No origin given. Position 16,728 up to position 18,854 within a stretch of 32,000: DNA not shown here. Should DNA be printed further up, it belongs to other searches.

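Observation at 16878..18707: Unusual fusion of a heterodisulfide-reductase-like Fe-S/CCG module to a TVP38/DedA membrane domain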

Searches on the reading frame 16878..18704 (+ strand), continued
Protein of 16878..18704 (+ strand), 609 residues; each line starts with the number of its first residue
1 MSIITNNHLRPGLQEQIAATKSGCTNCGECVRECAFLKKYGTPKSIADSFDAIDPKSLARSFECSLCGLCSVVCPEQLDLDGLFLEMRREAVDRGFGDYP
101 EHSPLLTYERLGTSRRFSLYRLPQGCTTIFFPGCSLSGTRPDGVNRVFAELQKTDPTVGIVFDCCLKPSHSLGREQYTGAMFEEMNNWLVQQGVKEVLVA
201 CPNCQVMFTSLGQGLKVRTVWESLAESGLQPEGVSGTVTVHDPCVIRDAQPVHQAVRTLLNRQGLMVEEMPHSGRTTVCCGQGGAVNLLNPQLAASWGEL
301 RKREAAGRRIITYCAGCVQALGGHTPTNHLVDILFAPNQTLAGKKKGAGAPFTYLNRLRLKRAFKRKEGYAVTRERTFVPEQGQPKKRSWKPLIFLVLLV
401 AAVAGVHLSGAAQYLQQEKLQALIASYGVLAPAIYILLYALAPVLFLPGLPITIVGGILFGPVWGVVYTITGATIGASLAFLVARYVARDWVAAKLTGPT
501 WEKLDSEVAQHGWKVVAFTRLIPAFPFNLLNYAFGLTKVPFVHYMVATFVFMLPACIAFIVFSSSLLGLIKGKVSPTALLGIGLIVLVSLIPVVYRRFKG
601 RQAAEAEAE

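Call 13: find_encoding_contigs(protein=P0035, flank=10000, max_places=2)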
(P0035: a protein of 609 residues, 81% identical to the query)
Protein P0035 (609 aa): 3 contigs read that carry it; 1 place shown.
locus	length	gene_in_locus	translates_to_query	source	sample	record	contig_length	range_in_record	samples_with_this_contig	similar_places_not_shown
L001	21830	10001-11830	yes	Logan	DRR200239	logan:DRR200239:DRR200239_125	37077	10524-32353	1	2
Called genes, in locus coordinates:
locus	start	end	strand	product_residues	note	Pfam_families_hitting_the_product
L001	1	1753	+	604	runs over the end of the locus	PF13435:Cytochrome_C554 (faint), PF22113:Mtrc-MtrF_II-IV_dom (faint), PF14522:Cytochrome_C7 (faint), PF14537:Cytochrom_c3_2 (faint), PF09699:Paired_CXXCH_1 (weak), PF01292:Ni_hydr_CYTB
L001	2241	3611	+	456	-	PF01743:PolyA_pol, PF12627:PolyA_pol_RNAbd, PF12626:PolyA_pol_arg_C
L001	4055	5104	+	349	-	PF13240:Zn_Ribbon_1 (weak), PF10754:DUF2569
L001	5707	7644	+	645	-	PF00581:Rhodanese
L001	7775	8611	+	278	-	-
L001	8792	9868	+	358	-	PF00581:Rhodanese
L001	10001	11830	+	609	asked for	PF13183:Fer4_8, PF13534:Fer4_17, PF02754:CCG, PF09335:VTT_dom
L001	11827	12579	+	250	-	PF00535:Glycos_transf_2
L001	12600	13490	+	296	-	PF00581:Rhodanese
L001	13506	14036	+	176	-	-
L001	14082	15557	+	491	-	PF13506:Glyco_transf_21, PF00535:Glycos_transf_2, PF13641:Glyco_tranf_2_3, PF13632:Glyco_trans_2_3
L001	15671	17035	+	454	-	PF26314:MptA_B_family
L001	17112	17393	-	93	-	-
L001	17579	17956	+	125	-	-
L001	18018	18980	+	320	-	PF01297:ZnuA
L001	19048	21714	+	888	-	PF00675:Peptidase_M16, PF05193:Peptidase_M16_C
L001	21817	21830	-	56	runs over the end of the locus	-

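Call 18: find_encoding_contigs(protein=P0119, flank=10000, max_places=1)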
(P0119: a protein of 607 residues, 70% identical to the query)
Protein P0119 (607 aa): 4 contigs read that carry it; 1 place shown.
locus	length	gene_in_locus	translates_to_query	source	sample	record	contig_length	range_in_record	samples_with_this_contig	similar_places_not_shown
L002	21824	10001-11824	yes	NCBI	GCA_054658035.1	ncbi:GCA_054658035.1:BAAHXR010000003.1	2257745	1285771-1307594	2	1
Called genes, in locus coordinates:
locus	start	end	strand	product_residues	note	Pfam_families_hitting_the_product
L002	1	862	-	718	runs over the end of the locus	PF13237:Fer4_10 (faint), PF14691:Fer4_20, PF01262:AlaDh_PNT_C (faint), PF01266:DAO, PF07992:Pyr_redox_2, PF13450:NAD_binding_8, PF00037:Fer4, PF12797:Fer4_2 (weak), +4 more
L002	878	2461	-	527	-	PF03460:NIR_SIR_ferr, PF01077:NIR_SIR, PF03460:NIR_SIR_ferr, PF01077:NIR_SIR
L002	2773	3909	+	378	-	PF00155:Aminotran_1_2 (weak), PF00266:Aminotran_5, PF01212:Beta_elim_lyase, PF01041:DegT_DnrJ_EryC1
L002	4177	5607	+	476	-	PF11794:HpaB_N, PF03241:HpaB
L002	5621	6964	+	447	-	PF00501:AMP-binding, PF14535:AMP-binding_C_2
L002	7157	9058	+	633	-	PF00581:Rhodanese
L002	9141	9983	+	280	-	-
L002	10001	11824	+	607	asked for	PF13183:Fer4_8, PF13187:Fer4_9 (weak), PF13534:Fer4_17, PF02754:CCG (faint), PF09335:VTT_dom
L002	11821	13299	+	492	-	PF00483:NTP_transferase, PF22640:ManC_GMP_beta-helix, PF01050:MannoseP_isomer, PF07883:Cupin_2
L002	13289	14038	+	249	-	PF00535:Glycos_transf_2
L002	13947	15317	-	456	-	PF26314:MptA_B_family, PF09594:GT87 (weak)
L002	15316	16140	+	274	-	PF00581:Rhodanese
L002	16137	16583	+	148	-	-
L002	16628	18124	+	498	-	PF13506:Glyco_transf_21, PF00535:Glycos_transf_2, PF13641:Glyco_tranf_2_3, PF13632:Glyco_trans_2_3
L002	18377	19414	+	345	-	PF04069:OpuAC, PF13379:NMT1_2, PF09084:NMT1, PF13531:SBP_bac_11 (weak), PF12974:Phosphonate-bd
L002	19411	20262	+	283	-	PF13191:AAA_16 (weak), PF00005:ABC_tran, PF13304:AAA_21 (weak)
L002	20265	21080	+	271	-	PF00528:BPD_transp_1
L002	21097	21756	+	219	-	PF02607:B12-binding_2, PF02310:B12-binding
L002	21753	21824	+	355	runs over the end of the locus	PF01208:URO-D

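Call 19: find_encoding_contigs(protein=P0118, flank=10000, max_places=1)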
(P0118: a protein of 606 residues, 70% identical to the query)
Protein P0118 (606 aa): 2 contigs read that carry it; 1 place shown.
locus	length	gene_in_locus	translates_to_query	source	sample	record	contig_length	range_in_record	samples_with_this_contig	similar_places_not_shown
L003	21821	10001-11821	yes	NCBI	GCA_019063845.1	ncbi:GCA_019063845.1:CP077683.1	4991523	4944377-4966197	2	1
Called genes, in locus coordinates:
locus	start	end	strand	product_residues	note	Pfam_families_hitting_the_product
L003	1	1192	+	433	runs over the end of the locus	PF07690:MFS_1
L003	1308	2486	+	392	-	PF13400:Tad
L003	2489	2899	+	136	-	PF03745:DUF309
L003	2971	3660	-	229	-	PF00484:Pro_CA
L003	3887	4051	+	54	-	-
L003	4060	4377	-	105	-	PF07843:DUF1634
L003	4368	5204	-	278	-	PF01925:TauE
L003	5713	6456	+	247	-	-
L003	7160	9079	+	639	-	PF00581:Rhodanese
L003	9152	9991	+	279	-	-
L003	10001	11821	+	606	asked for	PF02754:CCG (faint), PF09335:VTT_dom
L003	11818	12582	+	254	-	PF00535:Glycos_transf_2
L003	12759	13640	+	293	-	PF00581:Rhodanese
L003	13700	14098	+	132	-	-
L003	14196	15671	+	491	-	PF13506:Glyco_transf_21, PF00535:Glycos_transf_2, PF13641:Glyco_tranf_2_3, PF13632:Glyco_trans_2_3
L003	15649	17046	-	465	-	PF26314:MptA_B_family, PF09594:GT87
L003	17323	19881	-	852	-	PF17936:Big_6 (faint), PF06841:Phage_T4_gp19 (faint), PF07495:Y_Y_Y (faint), PF27332:TP_0781 (faint), PF09136:Glucodextran_B, PF16403:Bact_surface_Ig-like (faint), PF09136:Glucodextran_B, PF19077:Big_13 (weak)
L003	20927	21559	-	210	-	-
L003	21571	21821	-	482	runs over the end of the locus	PF13487:HD_5, PF01966:HD, PF00072:Response_reg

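Call 26: search_protein_representatives(protein=window:16878-18704:+)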
Query: 609 residues. Proteins with E-value up to 0.001 (for the whole library): 19229; up to 1e-10: 7209; up to 1e-30: 552. The best 150 are listed.
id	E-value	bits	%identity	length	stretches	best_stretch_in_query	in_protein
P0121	1.4e-218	743.5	55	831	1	9-606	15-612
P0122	9.7e-210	714.3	53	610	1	18-600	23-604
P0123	1.2e-206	704.1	52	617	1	9-600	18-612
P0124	3.0e-201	686.3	51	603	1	8-600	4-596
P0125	4.5e-196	669.2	51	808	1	11-604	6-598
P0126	9.5e-180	615.3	70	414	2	31-400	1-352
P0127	4.0e-164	563.7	60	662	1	1-417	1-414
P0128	1.2e-162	558.8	47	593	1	9-599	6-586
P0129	2.7e-159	547.7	48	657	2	19-364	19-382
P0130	2.5e-144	498.3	41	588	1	22-598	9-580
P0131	1.3e-143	496.0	39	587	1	23-599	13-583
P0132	4.6e-140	484.2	42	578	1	21-597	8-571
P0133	1.4e-134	466.1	49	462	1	9-459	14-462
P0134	7.3e-121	420.8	39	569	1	22-596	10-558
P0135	5.7e-120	417.9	52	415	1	22-411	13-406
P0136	2.4e-119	415.8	54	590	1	8-378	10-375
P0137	1.2e-116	406.9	40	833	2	11-366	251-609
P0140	1.4e-106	373.7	42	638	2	13-370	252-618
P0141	9.4e-106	370.9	38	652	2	14-379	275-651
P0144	5.9e-103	361.7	44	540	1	10-411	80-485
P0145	6.5e-99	348.3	40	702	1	1-413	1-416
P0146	2.8e-98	346.2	45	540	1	20-366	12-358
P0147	1.2e-97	344.2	43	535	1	13-379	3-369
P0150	5.8e-95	335.3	42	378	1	2-364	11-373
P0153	1.0e-93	331.2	46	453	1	20-366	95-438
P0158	2.8e-89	316.5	46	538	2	11-251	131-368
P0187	2.4e-81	290.3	39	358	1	22-366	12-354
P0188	3.0e-81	290.0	34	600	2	6-373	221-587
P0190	1.7e-80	287.5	35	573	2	391-597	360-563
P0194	1.5e-79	284.3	67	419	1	399-606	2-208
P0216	1.3e-72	261.5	60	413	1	400-603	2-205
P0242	1.3e-65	238.4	55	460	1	393-602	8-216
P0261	2.3e-59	217.7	35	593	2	11-331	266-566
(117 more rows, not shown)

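Call 27: search_protein_families(library=pfam, proteins=[P0121, P0125, P0127, P0129, P0137, P0140, P0190, P0194, P0216, P0242], max_evalue=0.0001)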
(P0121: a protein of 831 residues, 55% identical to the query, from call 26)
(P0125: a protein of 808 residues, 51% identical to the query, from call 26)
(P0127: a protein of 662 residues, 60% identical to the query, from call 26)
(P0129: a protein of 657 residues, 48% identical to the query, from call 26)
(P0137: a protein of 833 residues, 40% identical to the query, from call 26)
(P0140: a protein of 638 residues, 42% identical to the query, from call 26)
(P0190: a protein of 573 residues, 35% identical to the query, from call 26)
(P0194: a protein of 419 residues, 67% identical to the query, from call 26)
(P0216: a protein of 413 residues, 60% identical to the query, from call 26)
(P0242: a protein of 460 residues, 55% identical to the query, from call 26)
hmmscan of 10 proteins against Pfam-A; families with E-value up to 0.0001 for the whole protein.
P0121 (831 aa): 5 families
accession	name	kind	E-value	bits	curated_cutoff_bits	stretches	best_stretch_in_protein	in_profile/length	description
PF09335.16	VTT_dom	-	4.6e-31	108.3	33.9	2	453-569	1-121/123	VTT domain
PF13183.11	Fer4_8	-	4.8e-08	33.9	27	1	29-84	4-68/68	4Fe-4S dicluster domain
PF13534.11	Fer4_17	-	9.1e-08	33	22.2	1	29-85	1-61/61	4Fe-4S dicluster domain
PF02754.22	CCG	-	2.9e-07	31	20.6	0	245-328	1-84/85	Cysteine-rich domain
PF13187.11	Fer4_9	-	7.1e-06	26.4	27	1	29-83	1-50/52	4Fe-4S dicluster domain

P0125 (808 aa): 6 families
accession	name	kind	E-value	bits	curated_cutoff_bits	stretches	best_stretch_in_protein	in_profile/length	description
PF09335.16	VTT_dom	-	1.1e-23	84.5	33.9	1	441-558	1-122/123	VTT domain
PF02754.22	CCG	-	1.8e-09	38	20.6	0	235-316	3-84/85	Cysteine-rich domain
PF13534.11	Fer4_17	-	4.6e-08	33.9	22.2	1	19-73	2-60/61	4Fe-4S dicluster domain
PF13183.11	Fer4_8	-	2.7e-07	31.5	27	1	18-73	4-68/68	4Fe-4S dicluster domain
PF12838.12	Fer4_7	-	4.6e-05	24.2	27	1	19-73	2-52/52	4Fe-4S dicluster domain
PF13187.11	Fer4_9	-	5.3e-05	23.6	27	1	19-71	2-49/52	4Fe-4S dicluster domain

P0127 (662 aa): 4 families
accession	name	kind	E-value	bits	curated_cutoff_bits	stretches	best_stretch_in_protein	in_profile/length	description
PF00581.25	Rhodanese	-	8.2e-33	113.3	22.2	2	555-658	2-101/102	Rhodanese-like domain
PF02754.22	CCG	-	1.5e-12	47.9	20.6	1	238-321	1-84/85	Cysteine-rich domain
PF13534.11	Fer4_17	-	1.6e-07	32.2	22.2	1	24-79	2-61/61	4Fe-4S dicluster domain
PF13183.11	Fer4_8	-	1.4e-06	29.1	27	1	21-77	2-67/68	4Fe-4S dicluster domain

P0129 (657 aa): 5 families
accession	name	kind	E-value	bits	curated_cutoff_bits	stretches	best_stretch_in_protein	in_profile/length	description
PF09335.16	VTT_dom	-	5.2e-25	88.7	33.9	1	487-604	1-122/123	VTT domain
PF02754.22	CCG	-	4.2e-08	33.6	20.6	1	257-339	2-84/85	Cysteine-rich domain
PF13534.11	Fer4_17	-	5.3e-08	33.7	22.2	1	24-95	2-60/61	4Fe-4S dicluster domain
PF13183.11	Fer4_8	-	2.3e-07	31.7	27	1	23-94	4-67/68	4Fe-4S dicluster domain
PF13237.11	Fer4_10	-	1.5e-06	28.5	25.5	0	80-93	8-21/53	4Fe-4S dicluster domain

P0137 (833 aa): 5 families
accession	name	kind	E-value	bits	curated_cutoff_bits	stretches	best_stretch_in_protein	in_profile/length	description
PF09335.16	VTT_dom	-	8.4e-26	91.3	33.9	1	59-175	2-122/123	VTT domain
PF13534.11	Fer4_17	-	4.3e-08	34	22.2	1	264-320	2-61/61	4Fe-4S dicluster domain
PF02754.22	CCG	-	1.4e-07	32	20.6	0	480-564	1-85/85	Cysteine-rich domain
PF13183.11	Fer4_8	-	7.6e-07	30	27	1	261-318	2-67/68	4Fe-4S dicluster domain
PF13237.11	Fer4_10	-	1.3e-06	28.6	25.5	0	262-274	7-19/53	4Fe-4S dicluster domain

P0140 (638 aa): 4 families
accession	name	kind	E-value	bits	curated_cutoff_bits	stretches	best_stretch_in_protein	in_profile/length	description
PF09335.16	VTT_dom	-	1.9e-20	74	33.9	1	69-186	1-122/123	VTT domain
PF02754.22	CCG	-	4.1e-12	46.5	20.6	1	485-568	1-84/85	Cysteine-rich domain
PF13534.11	Fer4_17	-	6.6e-06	27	22.2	1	263-315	2-60/61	4Fe-4S dicluster domain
PF13183.11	Fer4_8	-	2.9e-05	24.9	27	1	263-314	5-67/68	4Fe-4S dicluster domain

P0190 (573 aa): 6 families
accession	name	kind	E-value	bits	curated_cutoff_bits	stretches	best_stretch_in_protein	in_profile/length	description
PF09335.16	VTT_dom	-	8.3e-27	94.5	33.9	1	413-530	1-122/123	VTT domain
PF02754.22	CCG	-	5.6e-07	30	20.6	0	235-310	3-82/85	Cysteine-rich domain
PF13183.11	Fer4_8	-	6e-07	30.3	27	1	24-72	3-67/68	4Fe-4S dicluster domain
PF13534.11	Fer4_17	-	4e-06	27.7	22.2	0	18-38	38-58/61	4Fe-4S dicluster domain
PF13237.11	Fer4_10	-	1.8e-05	25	25.5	1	25-70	8-53/53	4Fe-4S dicluster domain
PF13187.11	Fer4_9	-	4.8e-05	23.7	27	1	25-72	1-50/52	4Fe-4S dicluster domain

P0194 (419 aa): 1 family
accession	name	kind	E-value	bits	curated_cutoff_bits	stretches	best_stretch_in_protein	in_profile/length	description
PF09335.16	VTT_dom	-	3e-28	99.2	33.9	1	50-167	1-122/123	VTT domain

P0216 (413 aa): 1 family
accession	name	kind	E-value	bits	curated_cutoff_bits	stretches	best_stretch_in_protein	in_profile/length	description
PF09335.16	VTT_dom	-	6.7e-27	94.8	33.9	1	49-165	1-121/123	VTT domain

P0242 (460 aa): 2 families
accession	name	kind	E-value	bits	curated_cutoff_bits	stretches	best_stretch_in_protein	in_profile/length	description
PF11249.13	DUF3047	-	6.3e-80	267.8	27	1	260-455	2-197/198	Protein of unknown function (DUF3047)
PF09335.16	VTT_dom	-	2.3e-25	89.9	33.9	1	62-178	1-122/123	VTT domain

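Call 29: find_encoding_contigs(protein=P0137, flank=8000, max_places=2)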
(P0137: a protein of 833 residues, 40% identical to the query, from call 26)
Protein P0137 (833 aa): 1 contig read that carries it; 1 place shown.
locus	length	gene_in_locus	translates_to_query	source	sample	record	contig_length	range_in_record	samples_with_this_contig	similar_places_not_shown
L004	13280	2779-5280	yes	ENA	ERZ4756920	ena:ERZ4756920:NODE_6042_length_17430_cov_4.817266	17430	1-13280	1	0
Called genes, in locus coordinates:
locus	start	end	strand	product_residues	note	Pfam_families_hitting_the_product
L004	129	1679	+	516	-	PF00006:ATP-synt_ab, PF00306:ATP-synt_ab_C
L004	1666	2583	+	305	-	PF00231:ATP-synt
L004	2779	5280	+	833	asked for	PF09335:VTT_dom, PF13183:Fer4_8 (weak), PF13237:Fer4_10 (faint), PF13534:Fer4_17, PF02754:CCG (faint)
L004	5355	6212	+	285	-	PF27149:YdjY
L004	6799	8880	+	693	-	PF07715:Plug, PF00593:TonB_dep_Rec_b-barrel, PF25183:OMP_b-brl_4 (weak), PF14905:OMP_b-brl_3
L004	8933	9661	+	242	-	PF10670:DUF4198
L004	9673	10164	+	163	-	-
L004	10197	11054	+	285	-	PF00590:TP_methylase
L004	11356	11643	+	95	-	PF04014:MazE_antitoxin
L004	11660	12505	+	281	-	PF01135:PCMT, PF01209:Ubie_methyltran, PF06325:PrmA (weak), PF13489:Methyltransf_23, PF13649:Methyltransf_25, PF13847:Methyltransf_31, PF08241:Methyltransf_11, PF08242:Methyltransf_12, +2 more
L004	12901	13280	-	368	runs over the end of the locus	PF01758:SBF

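Call 30: find_encoding_contigs(protein=P0127, flank=8000, max_places=2)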
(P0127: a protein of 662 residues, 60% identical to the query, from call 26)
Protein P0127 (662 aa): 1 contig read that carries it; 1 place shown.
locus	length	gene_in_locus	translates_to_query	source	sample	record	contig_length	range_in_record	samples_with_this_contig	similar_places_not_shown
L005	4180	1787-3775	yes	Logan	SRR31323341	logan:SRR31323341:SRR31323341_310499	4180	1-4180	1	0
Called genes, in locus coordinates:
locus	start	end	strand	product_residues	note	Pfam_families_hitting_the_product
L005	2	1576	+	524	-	?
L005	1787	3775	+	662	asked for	PF13183:Fer4_8 (weak), PF13534:Fer4_17 (weak), PF02754:CCG (weak), PF00581:Rhodanese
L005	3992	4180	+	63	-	?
